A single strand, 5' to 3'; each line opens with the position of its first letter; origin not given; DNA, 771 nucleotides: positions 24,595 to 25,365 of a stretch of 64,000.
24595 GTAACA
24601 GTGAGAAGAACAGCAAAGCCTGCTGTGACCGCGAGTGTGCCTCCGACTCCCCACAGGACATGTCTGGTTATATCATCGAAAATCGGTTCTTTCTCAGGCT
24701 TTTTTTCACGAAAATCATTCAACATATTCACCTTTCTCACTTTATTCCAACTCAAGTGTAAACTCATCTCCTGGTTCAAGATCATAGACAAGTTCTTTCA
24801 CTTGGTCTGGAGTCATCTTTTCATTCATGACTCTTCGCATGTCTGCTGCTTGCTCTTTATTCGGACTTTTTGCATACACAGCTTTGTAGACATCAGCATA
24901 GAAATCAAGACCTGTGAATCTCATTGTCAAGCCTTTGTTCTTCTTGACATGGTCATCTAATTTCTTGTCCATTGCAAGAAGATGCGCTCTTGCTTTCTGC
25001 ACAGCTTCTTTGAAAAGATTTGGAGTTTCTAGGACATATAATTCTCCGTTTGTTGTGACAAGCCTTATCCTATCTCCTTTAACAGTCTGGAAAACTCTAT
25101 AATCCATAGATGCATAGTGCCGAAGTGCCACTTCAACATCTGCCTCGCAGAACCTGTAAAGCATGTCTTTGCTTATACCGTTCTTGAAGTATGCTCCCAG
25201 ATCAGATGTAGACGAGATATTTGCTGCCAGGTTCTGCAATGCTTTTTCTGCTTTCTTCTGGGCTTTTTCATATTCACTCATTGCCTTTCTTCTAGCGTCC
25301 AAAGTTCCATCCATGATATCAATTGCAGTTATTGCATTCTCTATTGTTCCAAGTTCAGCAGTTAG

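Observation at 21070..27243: Three tandem membrane proteins share an unrecognised ~150-aa C-terminal domain with a LysM-like end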

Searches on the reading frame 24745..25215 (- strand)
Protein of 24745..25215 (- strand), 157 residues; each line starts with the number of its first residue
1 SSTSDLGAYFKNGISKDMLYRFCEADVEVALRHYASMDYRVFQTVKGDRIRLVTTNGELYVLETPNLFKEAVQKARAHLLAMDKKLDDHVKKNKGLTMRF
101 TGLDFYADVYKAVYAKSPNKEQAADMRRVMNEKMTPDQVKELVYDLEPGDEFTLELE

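Call 8: find_homologous_proteins(query=window:24745-25215:-, max_evalue=0.01)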
Query seq(157 aa): 24 candidates shared short words with the query, none scored E <= 0.01.

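Call 13: search_solved_structures(query=A1, max_evalue=10, show_alignments=2)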
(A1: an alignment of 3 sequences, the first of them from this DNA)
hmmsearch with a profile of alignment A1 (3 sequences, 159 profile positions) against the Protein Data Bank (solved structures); distinct sequences matched with E-value up to 10: 12.
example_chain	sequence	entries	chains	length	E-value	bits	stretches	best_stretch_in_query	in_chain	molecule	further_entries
6ups_A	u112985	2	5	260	0.0067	20.1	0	53-99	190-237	ULP_PROTEASE domain-containing protein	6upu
8efx_A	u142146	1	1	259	0.0074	20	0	53-99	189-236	OtDUB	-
6le5_A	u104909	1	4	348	0.18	15.4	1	7-132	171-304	Calcium uptake protein 1, mitochondrial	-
4nsd_A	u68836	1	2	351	0.19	15.4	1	7-132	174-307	Calcium uptake protein 1, mitochondrial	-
6wdo_Q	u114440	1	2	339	0.2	15.3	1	7-132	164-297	Calcium uptake protein 1, mitochondrial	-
6wdn_B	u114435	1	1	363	0.24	15.1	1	7-132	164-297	Calcium uptake protein 1, mitochondrial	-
6lb7_A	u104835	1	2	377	0.26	14.9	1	7-132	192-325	Calcium uptake protein 1, mitochondrial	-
6xqn_I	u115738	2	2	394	0.27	14.9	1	7-132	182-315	Calcium uptake protein 1, mitochondrial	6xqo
4nsc_A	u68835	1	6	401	0.3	14.8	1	7-132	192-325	Calcium uptake protein 1, mitochondrial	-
6k7y_I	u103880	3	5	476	0.53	13.9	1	7-132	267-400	Calcium uptake protein 1, mitochondrial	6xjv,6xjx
6lb8_A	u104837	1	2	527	0.61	13.7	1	7-132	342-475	Endolysin,Calcium uptake protein 1, mitochondrial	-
8yri_A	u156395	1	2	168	1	13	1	10-57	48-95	PTS system, mannose/fructose/sorbose family, IIB component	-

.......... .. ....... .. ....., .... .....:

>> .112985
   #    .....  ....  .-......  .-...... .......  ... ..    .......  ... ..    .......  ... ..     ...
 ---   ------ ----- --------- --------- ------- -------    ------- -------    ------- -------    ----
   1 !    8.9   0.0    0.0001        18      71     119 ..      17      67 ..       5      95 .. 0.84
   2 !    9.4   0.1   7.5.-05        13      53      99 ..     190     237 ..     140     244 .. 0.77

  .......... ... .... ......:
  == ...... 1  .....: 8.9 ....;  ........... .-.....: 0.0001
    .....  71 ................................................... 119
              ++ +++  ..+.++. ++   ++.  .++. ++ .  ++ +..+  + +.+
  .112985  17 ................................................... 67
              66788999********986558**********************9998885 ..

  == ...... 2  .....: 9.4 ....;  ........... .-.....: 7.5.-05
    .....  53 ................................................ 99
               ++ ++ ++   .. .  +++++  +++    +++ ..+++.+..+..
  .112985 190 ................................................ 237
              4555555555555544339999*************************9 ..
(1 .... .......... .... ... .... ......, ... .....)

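Call 18: search_protein_representatives(alignment_id=A1)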
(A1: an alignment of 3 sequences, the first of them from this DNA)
Query: 3 sequences, 159 profile positions. Proteins with E-value up to 0.001 (for the whole library): 8; up to 1e-10: 8; up to 1e-30: 6. The best 8 are listed.
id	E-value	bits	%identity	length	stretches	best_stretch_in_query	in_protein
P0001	6.7e-77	273.7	-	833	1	1-159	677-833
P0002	2.6e-75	268.5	-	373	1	1-159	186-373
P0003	4.2e-69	248.3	-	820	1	1-159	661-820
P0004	1.9e-38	148.7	-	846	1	5-157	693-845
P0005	1.8e-34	135.8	-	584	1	2-156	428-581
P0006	6.8e-32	127.4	-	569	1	2-157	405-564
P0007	1.2e-28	116.9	-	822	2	1-153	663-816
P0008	1.1e-19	87.6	-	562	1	3-146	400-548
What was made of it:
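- Narrow distribution: 8 proteins at E<=1e-3 among 1.84 billion representatives, 3 of them from this window (call 18).
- Tried and rejected: The exhaustive HMMER search found the family (call 18).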

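Call 23: predict_structure(alignment_id=A1)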
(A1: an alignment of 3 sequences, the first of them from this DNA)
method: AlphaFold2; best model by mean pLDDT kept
length: 157 residues; sequences in the alignment: 3
mean_pLDDT: 70.1   pTM: 0.67
mean pLDDT of the five models: 70.1, 69.8, 68.3, 65.4, 48.7
residues with pLDDT >= 90: 30; 70-90: 52; 50-70: 47; < 50: 28
segments of 3 or more residues with pLDDT < 50: 1-12, 28-37, 39-41, 45-47
pLDDT, mean of each block of 10 residues (from residue 1): 33 57 55 43 51 56 61 74 90 90 90 93 87 79 86 80
secondary structure, 60 per line:
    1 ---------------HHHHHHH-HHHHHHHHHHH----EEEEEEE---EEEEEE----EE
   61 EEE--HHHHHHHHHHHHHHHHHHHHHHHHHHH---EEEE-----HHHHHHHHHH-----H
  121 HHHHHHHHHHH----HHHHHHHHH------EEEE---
elements in order: H16-22 H24-34 E39-45 E49-54 E59-63 H66-92 E96-99 H105-114 H120-131 H136-144 E151-154

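Call 24: find_homologous_proteins(query=A2, max_evalue=0.01)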
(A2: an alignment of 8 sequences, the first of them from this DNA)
Query A2 (8 sequences): 3197 candidates shared short words with the query, none scored E <= 0.01.
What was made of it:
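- Tried and rejected: find_homologous_proteins with A's head and with the 8-sequence alignment returned nothing, not even the window's own proteins (calls 8, 24).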

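Call 29: fold_search(model_id=the predicted structure, library=pdb)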
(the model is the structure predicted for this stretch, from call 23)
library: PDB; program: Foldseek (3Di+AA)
matches with E <= 10: 800; with E <= 0.001: 0
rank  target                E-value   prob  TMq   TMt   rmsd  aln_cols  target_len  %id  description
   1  3seo_A                6.2e-01  0.04  0.17  0.13  15.4       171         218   10  Crystal structure of VopL C terminal domain (released 2011-08-31)
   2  8oyv_A                7.1e-01  0.08  0.22  0.19  18.3       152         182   13  De novo designed Claudin fold CLF_4 (released 2023-10-18)
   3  9pcp_K                7.5e-01  0.47  0.18  0.14  16.0        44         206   18  NER dual incision complex - NoG (released 2026-04-01)
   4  7o5m_A                7.5e-01  0.09  0.20  0.09  17.7       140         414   13  Crystal structure of S-adenosyl-L-homocysteine hydrolase from Synechocystis sp. PCC 6803 cocrystallized with adenosine (released 2022-04-20)
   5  2cdu_A                8.0e-01  0.25  0.16  0.06  11.1        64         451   17  The Crystal Structure of Water-forming NAD(P)H Oxidase from Lactobacillus sanfranciscensis (released 2006-07-17)
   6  7zd8_C                8.5e-01  0.08  0.20  0.08  17.8       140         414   12  Crystal structure of the R24E mutant of S-adenosyl-L-homocysteine hydrolase from Synechocystis sp. PCC 6803 cocrystall (released 2022-07-13)
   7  4arj_A                8.5e-01  0.06  0.18  0.10  11.7       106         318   15  Crystal structure of a pesticin (translocation and receptor binding domain) from Y. pestis and T4-lysozyme chimera (released 2012-05-09)
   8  3h9u_C                9.1e-01  0.07  0.18  0.07  18.1       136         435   14  S-adenosyl homocysteine hydrolase (SAHH) from Trypanosoma brucei (released 2009-09-29)
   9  3gvp_C                9.1e-01  0.06  0.15  0.07  16.1       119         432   13  Human SAHH-like domain of human adenosylhomocysteinase 3 (released 2009-06-09)
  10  6lvd_B                9.6e-01  0.11  0.16  0.20  11.2        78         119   15  Structure of Dimethylformamidase, tetramer, Y440A mutant (released 2020-06-03)
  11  4fwf_A                9.6e-01  0.02  0.12  0.04  16.4       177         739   12  Complex structure of LSD2/AOF1/KDM1b with H3K4 mimic (released 2013-01-16)
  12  6n45_A                1.0e+00  0.30  0.23  0.18   4.0        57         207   14  Crystal structure of the cryptic polo box domain of human activated Plk4 variant 1 (released 2019-09-04)
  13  5irf_D                1.0e+00  0.06  0.24  0.14  15.8       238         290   11  Reverse transcriptase domain of group II intron maturase from Roseburia intestinalis in P1 space group (released 2016-05-04)
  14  8qcj_A                1.0e+00  0.04  0.17  0.08  15.4       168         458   14  Crystal structure of mycothiol disulfide reductase Mtr from Rhodococcus erythropolis (released 2024-03-13)
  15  5miu_A                1.1e+00  0.38  0.15  0.06   8.0        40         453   15  G307E variant of Murine Apoptosis Inducing Factor (oxidized state) (released 2017-07-12)
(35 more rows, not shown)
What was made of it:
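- Tried and rejected: A first AF2 run with 3 sequences was mediocre (pLDDT 70) and its Foldseek search was uninformative (calls 23, 29).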

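Call 31: find_related_loci(query=A3, collection=genome_contigs, flank=10000)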
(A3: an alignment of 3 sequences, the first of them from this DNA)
Query A3 (157 aa) in genome_contigs; peptide patterns used: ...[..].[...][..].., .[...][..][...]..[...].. (x = any residue, [..] = any of these).
91 stretches matched a pattern, but none encodes a relative of the query by tblastn (E <= 1e-3).

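Call 32: find_related_loci(query=A3, collection=metagenome_contigs, flank=10000)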
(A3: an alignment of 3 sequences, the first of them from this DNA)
Query A3 (157 aa) in metagenome_contigs; peptide patterns used: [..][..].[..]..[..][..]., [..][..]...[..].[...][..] (x = any residue, [..] = any of these).
175 stretches matched a pattern, but none encodes a relative of the query by tblastn (E <= 1e-3).

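Call 33: list_cluster_members(proteins=[P0001, P0002, P0003, P0004, P0005, P0006, P0007, P0008])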
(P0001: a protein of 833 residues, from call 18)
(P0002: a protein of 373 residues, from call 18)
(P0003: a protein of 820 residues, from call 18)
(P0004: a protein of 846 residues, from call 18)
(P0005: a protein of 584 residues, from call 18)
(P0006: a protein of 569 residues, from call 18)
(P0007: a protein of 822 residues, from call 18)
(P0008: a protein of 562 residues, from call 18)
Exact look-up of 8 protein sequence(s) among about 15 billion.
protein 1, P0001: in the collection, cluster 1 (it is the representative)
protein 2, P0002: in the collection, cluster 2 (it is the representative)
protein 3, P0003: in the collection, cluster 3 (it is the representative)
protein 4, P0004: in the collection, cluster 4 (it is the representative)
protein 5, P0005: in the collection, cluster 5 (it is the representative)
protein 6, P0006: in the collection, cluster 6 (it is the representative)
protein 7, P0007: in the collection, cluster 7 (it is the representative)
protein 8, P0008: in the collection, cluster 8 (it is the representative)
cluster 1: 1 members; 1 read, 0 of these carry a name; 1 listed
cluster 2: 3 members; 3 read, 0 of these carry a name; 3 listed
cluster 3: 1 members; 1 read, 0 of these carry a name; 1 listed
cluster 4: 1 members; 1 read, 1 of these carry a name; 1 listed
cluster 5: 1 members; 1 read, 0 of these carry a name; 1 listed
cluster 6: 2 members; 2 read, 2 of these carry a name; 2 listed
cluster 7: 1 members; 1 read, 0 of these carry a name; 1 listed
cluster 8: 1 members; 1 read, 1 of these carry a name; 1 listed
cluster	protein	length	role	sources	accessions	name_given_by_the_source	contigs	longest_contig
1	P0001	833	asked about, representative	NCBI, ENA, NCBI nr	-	-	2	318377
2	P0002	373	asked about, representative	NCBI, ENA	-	-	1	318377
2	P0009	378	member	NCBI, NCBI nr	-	-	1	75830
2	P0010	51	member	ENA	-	-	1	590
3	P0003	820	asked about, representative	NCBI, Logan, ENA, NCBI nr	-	-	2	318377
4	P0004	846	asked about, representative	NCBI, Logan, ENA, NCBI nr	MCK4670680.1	MAG: hypothetical protein KAT43_05765 [Nanoarchaeota archaeon] | hypothetical protein [Nanoarchaeota archaeon]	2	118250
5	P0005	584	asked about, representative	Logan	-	-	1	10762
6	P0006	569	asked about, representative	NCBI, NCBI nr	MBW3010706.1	hypothetical protein KY326_00620, partial [Candidatus Woesearchaeota archaeon] | hypothetical protein [Candidatus Woesearchaeota archaeon]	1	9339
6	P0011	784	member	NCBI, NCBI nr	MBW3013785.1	hypothetical protein KY335_00915, partial [Candidatus Woesearchaeota archaeon] | hypothetical protein [Candidatus Woesearchaeota archaeon]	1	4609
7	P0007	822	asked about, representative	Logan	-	-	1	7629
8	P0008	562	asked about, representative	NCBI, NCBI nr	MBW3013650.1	hypothetical protein KY335_00230, partial [Candidatus Woesearchaeota archaeon] | hypothetical protein [Candidatus Woesearchaeota archaeon]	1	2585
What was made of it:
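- Names are Woesearchaeota/Nanoarchaeota (call 33).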

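Call 34: find_encoding_contigs(protein=P0007, flank=10000, max_places=4)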
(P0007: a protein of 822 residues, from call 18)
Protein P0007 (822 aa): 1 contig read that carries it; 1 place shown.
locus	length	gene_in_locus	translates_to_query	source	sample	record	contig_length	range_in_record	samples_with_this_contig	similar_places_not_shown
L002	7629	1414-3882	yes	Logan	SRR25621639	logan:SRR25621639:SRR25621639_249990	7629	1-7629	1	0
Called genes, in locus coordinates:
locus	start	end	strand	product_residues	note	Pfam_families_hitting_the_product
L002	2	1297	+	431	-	?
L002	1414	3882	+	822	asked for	PF04108:ATG17_like (weak)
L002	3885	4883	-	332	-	PF00044:Gp_dh_N, PF02800:Gp_dh_C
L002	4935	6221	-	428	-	-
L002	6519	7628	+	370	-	?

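Call 35: find_encoding_contigs(protein=P0004, flank=10000, max_places=3)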
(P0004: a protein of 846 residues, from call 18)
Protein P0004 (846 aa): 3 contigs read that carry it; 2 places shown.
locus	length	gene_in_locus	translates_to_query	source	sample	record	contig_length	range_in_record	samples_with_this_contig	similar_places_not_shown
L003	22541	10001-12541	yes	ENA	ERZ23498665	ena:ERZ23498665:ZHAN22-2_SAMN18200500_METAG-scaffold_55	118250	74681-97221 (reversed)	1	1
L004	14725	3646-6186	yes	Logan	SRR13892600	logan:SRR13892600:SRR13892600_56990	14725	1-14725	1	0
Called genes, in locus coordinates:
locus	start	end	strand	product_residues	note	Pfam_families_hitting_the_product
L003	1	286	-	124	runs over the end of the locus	-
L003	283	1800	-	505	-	PF00152:tRNA-synt_2 (faint), PF00587:tRNA-synt_2b, PF03129:HGTP_anticodon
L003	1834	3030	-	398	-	PF03215:Rad17 (weak), PF05673:DUF815 (faint), PF00004:AAA, PF16193:AAA_assoc_2 (weak), PF21960:RCF1-5-like_lid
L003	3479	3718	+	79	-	PF08984:DUF1858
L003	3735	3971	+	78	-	-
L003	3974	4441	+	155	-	PF01472:PUA, PF26292:PUA_elF2D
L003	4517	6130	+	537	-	PF02310:B12-binding (faint), PF04055:Radical_SAM, PF13282:DUF4070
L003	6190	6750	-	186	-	PF00352:TBP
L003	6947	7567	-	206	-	-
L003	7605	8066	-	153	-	PF13636:Methyltranf_PUA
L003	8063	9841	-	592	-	PF00009:GTP_EFTU, PF01926:MMR_HSR1, PF03144:GTP_EFTU_D2 (faint), PF11987:IF-2, PF14578:GTP_EFTU_D4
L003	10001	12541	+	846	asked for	-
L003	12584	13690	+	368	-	PF02005:TRM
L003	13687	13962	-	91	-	PF00736:EF1_GNE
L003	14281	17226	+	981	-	-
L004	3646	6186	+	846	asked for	-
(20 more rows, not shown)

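Call 36: find_encoding_contigs(protein=P0005, flank=10000, max_places=3)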
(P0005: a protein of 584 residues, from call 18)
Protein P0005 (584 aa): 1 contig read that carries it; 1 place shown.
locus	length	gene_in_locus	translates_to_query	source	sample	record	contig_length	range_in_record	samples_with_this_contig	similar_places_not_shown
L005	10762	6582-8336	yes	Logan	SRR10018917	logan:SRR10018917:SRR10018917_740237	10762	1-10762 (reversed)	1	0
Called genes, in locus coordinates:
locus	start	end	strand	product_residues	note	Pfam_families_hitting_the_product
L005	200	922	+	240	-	-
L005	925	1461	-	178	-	-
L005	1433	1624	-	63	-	-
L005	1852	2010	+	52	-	-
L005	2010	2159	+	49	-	-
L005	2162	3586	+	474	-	PF07719:TPR_2 (faint), PF00515:TPR_1 (faint), PF13181:TPR_8 (faint), PF13424:TPR_12 (weak)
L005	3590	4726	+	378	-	-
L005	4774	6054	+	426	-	-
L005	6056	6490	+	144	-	PF03657:UPF0113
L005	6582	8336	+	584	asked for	-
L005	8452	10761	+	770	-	?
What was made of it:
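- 24742..27243 (-): Gene A (833 aa): long acidic/Pro-rich N-terminal region, one TM, coiled-coil stalk, conserved head. An A-type orthologue, P0005, sits at the same syntenic position after Nip7 (call 36).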

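Call 37: find_encoding_contigs(protein=P0009, flank=10000, max_places=3)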
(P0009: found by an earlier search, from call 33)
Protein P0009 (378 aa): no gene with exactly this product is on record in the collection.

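Call 40: search_protein_families(library=pfam, alignment_id=A2, max_evalue=10)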
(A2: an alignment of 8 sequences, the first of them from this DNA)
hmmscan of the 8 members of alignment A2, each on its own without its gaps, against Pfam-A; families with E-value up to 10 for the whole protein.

A. member 1, seq(157 aa): 1 family
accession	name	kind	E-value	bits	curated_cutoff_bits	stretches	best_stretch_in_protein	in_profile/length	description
PF11065.13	DUF2866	-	0.22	12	25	1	122-152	28-58/63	Protein of unknown function (DUF2866)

B. families by the number of members that match (of 8 scanned): 6 families
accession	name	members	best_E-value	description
PF11065.13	DUF2866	2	0.22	Protein of unknown function (DUF2866)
PF25675.1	Phage_nozzle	1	0.021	Bacteriophage nozzle protein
PF08447.18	PAS_3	1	0.04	PAS fold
PF03079.20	ARD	1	0.12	ARD/ARD' family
PF20908.2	UfSP2_N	1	0.14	Ubiquitin-fold modifier 1 specific protease 2, N-terminal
PF01336.31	tRNA_anti-codon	1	0.16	OB-fold nucleic acid binding domain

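Call 48: predict_structure(alignment_id=A2)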
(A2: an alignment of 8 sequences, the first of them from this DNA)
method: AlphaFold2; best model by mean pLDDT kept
length: 157 residues; sequences in the alignment: 8
mean_pLDDT: 90.1   pTM: 0.83
mean pLDDT of the five models: 90.1, 89.5, 89.2, 88.5, 87.4
residues with pLDDT >= 90: 109; 70-90: 42; 50-70: 6; < 50: 0
segments of 3 or more residues with pLDDT < 50: none
pLDDT, mean of each block of 10 residues (from residue 1): 76 90 81 88 88 92 91 94 96 93 94 96 95 91 91 84
secondary structure, 60 per line:
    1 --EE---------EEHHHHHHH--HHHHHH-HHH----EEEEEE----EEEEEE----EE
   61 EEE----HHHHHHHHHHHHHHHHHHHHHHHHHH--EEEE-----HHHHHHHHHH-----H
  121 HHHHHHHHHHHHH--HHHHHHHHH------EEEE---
elements in order: H16-22 H25-30 E39-44 E49-54 E59-63 H68-93 E96-99 H105-114 H120-133 H136-144 E151-154
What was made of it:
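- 24745..25215 (-): A head domain (residues 677-833, 157 aa), undescribed alpha/beta domain. AF2 pLDDT 90.1 and pTM 0.83 (call 48).
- On LysM (PF01476): The AF2 model (pLDDT 90.1) gives E96-99, H105-114, H120-133, H136-144, E151-154, which is three helices over about 59 residues inside a larger domain (call 48).
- Closest known: LysM domain. Different: It is an integral part of a 157-aa domain that also holds a three-stranded meander and a 26-residue helix (call 48).
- Closest known: Bacterial bitopic divisome proteins with a C-terminal wall-binding domain. Different: The predicted secondary-structure order differs from the beta-alpha-beta-beta-alpha-beta order of SPOR (call 48).
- Head is a real domain: AF2 pLDDT 90.1 and pTM 0.83 from only 8 sequences, with all five models at 87 or above (call 48).
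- Tried and rejected: It was superseded by the 8-sequence model (call 48).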

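Call 50: fold_search(model_id=the predicted structure, library=pdb)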
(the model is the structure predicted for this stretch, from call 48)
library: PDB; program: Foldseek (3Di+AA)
matches with E <= 10: 769; with E <= 0.001: 0
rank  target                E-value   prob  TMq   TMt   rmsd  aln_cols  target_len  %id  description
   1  6n45_A                3.9e-01  0.38  0.22  0.18   5.2        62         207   16  Crystal structure of the cryptic polo box domain of human activated Plk4 variant 1 (released 2019-09-04)
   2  8v46_B                4.4e-01  0.08  0.20  0.10  15.1       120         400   20  CryoEM structure of AriA-AriB complex (Form I) (released 2024-06-26)
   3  2z2p_A                4.7e-01  0.63  0.16  0.09   3.9        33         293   33  Crystal Structure of catalytically inactive H270A virginiamycin B lyase from Staphylococcus aureus with Quinupristin (released 2007-06-19)
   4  2z2o_C                5.0e-01  0.66  0.16  0.09   3.8        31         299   29  Crystal Structure of apo virginiamycin B lyase from Staphylococcus aureus (released 2007-06-19)
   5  8v45_D                5.3e-01  0.03  0.14  0.09  17.0       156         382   12  CryoEM structure of AriA-Ocr complex (released 2024-06-26)
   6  2z2o_A                6.0e-01  0.66  0.16  0.09   2.5        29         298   31  Crystal Structure of apo virginiamycin B lyase from Staphylococcus aureus (released 2007-06-19)
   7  1eet_A                6.0e-01  0.04  0.13  0.05  14.2       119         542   17  HIV-1 REVERSE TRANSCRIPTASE IN COMPLEX WITH THE INHIBITOR MSC204 (released 2001-02-07)
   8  2z2n                  6.4e-01  0.63  0.16  0.09   2.6        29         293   31  Crystal Structure of selenomethionine substituted virginiamycin B lyase from Staphylococcus aureus (released 2007-06-19)
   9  9dvi_B                6.4e-01  0.06  0.15  0.14  12.4       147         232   12  Hetero-hexameric Hsp70-Hsp40-DafA complex (released 2025-10-22)
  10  6w3i_B                6.8e-01  0.28  0.22  0.17   5.5        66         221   15  Crystal structure of a FAM46C mutant in complex with Plk4 (released 2020-05-06)
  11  8v45_F                6.8e-01  0.04  0.15  0.09  15.9       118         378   17  CryoEM structure of AriA-Ocr complex (released 2024-06-26)
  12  2z2o_D                7.3e-01  0.63  0.16  0.09   2.3        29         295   31  Crystal Structure of apo virginiamycin B lyase from Staphylococcus aureus (released 2007-06-19)
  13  6n45_B                8.2e-01  0.25  0.22  0.18   5.4        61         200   15  Crystal structure of the cryptic polo box domain of human activated Plk4 variant 1 (released 2019-09-04)
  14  1fnm                  8.2e-01  0.07  0.17  0.06  12.5       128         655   12  STRUCTURE OF THERMUS THERMOPHILUS EF-G H573A (released 2000-11-22)
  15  8v45_C                8.2e-01  0.04  0.16  0.09  17.3       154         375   12  CryoEM structure of AriA-Ocr complex (released 2024-06-26)
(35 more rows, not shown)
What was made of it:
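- Closest known: Polo-box / small beta-meander-plus-helix modules. Different: E 0.39, probability 0.38, TM 0.22 over 62 columns (call 50).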
